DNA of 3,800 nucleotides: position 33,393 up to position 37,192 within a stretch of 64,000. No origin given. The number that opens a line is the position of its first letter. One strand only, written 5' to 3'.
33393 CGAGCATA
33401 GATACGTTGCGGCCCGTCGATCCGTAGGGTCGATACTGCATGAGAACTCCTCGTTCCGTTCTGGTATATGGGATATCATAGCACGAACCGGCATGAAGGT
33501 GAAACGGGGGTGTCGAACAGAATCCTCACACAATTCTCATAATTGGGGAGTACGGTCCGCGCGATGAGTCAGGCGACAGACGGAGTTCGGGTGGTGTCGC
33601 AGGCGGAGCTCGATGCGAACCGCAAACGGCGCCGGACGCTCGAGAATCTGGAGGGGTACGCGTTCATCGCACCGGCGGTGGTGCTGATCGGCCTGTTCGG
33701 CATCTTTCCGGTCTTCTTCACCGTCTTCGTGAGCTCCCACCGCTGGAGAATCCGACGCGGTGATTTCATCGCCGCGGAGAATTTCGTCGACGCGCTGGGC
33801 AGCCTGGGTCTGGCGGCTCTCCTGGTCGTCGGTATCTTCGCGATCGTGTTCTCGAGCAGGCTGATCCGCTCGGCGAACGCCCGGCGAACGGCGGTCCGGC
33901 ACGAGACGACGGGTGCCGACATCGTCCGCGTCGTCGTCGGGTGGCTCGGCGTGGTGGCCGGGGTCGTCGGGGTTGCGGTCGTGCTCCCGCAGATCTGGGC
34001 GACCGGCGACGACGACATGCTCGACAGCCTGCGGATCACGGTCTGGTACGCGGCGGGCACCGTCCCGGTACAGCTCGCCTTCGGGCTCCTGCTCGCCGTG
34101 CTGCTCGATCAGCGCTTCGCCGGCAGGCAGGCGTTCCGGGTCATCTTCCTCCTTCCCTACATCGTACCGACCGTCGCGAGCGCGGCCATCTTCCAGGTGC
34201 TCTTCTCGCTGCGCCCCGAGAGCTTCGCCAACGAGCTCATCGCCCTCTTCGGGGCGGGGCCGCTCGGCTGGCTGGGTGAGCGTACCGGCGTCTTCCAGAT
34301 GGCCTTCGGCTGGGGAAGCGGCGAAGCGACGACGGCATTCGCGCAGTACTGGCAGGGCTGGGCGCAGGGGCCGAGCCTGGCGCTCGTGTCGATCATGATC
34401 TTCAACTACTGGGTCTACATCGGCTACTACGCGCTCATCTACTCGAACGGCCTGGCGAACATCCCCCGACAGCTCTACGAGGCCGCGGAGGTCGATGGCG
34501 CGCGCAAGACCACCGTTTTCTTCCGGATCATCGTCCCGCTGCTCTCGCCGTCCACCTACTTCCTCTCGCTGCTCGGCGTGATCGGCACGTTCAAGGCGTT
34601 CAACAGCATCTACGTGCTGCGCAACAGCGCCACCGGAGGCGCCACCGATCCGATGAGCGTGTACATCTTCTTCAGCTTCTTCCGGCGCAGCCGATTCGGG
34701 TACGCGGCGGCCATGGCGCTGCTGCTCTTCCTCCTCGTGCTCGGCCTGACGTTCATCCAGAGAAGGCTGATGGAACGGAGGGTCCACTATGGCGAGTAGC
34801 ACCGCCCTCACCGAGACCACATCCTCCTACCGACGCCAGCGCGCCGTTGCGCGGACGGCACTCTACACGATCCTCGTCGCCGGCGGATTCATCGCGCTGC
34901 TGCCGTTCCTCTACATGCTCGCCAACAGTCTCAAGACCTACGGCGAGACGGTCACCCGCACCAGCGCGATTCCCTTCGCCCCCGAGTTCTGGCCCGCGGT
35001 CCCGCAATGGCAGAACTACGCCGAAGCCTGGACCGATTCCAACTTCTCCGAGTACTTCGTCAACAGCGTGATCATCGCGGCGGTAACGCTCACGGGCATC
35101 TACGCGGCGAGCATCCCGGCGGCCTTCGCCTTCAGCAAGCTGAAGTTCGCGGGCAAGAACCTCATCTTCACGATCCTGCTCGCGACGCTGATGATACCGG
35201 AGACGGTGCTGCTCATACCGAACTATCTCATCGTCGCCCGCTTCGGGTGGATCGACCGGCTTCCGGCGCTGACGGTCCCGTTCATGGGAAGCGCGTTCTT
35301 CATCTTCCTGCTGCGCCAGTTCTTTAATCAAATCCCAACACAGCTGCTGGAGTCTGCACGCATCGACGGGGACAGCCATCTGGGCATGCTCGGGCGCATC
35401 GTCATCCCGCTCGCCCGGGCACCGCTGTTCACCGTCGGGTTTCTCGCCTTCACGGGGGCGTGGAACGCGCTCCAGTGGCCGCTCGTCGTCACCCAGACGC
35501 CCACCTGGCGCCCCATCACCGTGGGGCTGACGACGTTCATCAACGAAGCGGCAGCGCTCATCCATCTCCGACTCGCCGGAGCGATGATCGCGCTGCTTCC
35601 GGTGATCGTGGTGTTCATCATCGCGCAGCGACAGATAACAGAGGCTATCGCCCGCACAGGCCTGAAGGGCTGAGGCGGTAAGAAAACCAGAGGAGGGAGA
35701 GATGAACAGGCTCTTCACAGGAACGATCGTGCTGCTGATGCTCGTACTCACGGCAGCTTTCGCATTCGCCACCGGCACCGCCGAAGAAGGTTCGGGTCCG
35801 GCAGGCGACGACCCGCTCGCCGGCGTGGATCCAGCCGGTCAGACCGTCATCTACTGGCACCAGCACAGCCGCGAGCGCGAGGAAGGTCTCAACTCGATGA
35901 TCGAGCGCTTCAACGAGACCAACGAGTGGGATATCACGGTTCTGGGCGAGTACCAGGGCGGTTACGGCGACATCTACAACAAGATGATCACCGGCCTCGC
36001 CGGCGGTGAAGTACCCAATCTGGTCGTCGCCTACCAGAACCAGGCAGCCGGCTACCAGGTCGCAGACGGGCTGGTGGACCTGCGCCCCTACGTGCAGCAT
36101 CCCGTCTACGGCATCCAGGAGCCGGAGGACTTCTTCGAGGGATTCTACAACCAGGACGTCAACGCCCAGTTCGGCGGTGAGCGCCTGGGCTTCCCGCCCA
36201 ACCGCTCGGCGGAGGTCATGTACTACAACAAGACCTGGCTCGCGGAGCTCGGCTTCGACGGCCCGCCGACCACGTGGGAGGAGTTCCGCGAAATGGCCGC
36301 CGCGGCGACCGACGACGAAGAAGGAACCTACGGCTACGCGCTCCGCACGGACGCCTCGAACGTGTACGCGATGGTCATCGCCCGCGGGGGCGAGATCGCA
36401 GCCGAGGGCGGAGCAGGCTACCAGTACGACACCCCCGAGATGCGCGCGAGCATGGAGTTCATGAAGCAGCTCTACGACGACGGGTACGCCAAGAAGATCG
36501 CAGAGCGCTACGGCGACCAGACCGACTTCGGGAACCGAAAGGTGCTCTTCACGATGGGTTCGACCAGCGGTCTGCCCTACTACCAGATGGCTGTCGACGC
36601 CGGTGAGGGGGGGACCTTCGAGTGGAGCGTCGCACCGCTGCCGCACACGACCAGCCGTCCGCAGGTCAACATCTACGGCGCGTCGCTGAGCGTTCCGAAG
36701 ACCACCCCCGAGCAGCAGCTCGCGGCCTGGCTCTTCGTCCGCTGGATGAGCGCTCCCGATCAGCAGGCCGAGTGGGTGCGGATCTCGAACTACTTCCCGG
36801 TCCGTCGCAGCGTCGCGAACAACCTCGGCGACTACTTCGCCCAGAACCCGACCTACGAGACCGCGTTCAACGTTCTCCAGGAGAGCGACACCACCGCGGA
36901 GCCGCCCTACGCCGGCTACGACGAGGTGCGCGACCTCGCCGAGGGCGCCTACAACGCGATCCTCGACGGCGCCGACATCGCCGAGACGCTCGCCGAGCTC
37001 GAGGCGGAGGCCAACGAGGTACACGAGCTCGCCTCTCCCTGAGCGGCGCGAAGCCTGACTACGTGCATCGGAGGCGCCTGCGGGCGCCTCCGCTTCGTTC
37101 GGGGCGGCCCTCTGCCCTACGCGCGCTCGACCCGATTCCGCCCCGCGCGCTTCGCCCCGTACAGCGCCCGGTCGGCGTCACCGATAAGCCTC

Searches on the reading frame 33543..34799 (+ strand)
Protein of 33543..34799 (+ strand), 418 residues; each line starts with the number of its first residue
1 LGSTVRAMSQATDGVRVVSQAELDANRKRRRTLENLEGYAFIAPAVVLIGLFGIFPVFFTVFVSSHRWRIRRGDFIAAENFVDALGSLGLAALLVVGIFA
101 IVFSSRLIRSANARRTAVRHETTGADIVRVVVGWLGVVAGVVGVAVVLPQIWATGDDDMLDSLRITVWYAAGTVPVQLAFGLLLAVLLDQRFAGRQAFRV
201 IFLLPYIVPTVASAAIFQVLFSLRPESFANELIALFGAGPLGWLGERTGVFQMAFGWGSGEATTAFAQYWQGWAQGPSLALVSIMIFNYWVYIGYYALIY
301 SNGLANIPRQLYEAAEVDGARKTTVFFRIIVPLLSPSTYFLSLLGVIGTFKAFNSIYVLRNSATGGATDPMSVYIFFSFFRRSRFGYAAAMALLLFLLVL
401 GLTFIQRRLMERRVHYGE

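Call 40: search_protein_families(library=pfam, proteins=[window:33543-34799:+], max_evalue=0.00001)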
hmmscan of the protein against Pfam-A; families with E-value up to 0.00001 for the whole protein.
window:33543-34799:+ (418 aa): 1 family
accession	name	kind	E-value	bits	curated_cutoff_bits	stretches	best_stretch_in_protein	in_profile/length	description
PF00528.27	BPD_transp_1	-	2.9e-16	60.2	26.4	1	178-412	2-181/184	Binding-protein-dependent transport system inner membrane component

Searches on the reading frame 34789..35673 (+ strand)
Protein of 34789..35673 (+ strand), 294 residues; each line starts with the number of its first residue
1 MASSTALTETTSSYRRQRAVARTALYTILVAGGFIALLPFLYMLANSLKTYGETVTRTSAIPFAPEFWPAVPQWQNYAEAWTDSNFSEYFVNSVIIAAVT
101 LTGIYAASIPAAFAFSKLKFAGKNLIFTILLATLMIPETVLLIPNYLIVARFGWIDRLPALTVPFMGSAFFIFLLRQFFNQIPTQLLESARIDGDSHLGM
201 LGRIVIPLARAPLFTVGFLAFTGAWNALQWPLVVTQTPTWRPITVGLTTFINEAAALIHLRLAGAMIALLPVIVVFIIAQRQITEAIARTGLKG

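Call 40: search_protein_families(library=pfam, proteins=[window:34789-35673:+], max_evalue=0.00001)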
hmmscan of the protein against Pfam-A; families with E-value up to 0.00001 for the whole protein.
window:34789-35673:+ (294 aa): 1 family
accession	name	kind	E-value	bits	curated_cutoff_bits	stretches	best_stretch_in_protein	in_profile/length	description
PF00528.27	BPD_transp_1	-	5.2e-14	52.8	26.4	1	106-282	8-177/184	Binding-protein-dependent transport system inner membrane component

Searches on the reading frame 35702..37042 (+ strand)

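Call 40: search_protein_families(library=pfam, proteins=[window:35702-37042:+], max_evalue=0.00001)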
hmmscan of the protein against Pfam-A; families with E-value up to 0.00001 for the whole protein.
window:35702-37042:+ (446 aa): 2 families
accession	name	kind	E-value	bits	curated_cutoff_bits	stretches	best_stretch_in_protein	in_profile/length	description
PF13416.11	SBP_bac_8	-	6.5e-37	128.3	27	1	66-386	2-278/279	Bacterial extracellular solute-binding protein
PF01547.30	SBP_bac_1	-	7e-24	85.8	26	1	61-356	6-307/307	Bacterial extracellular solute-binding protein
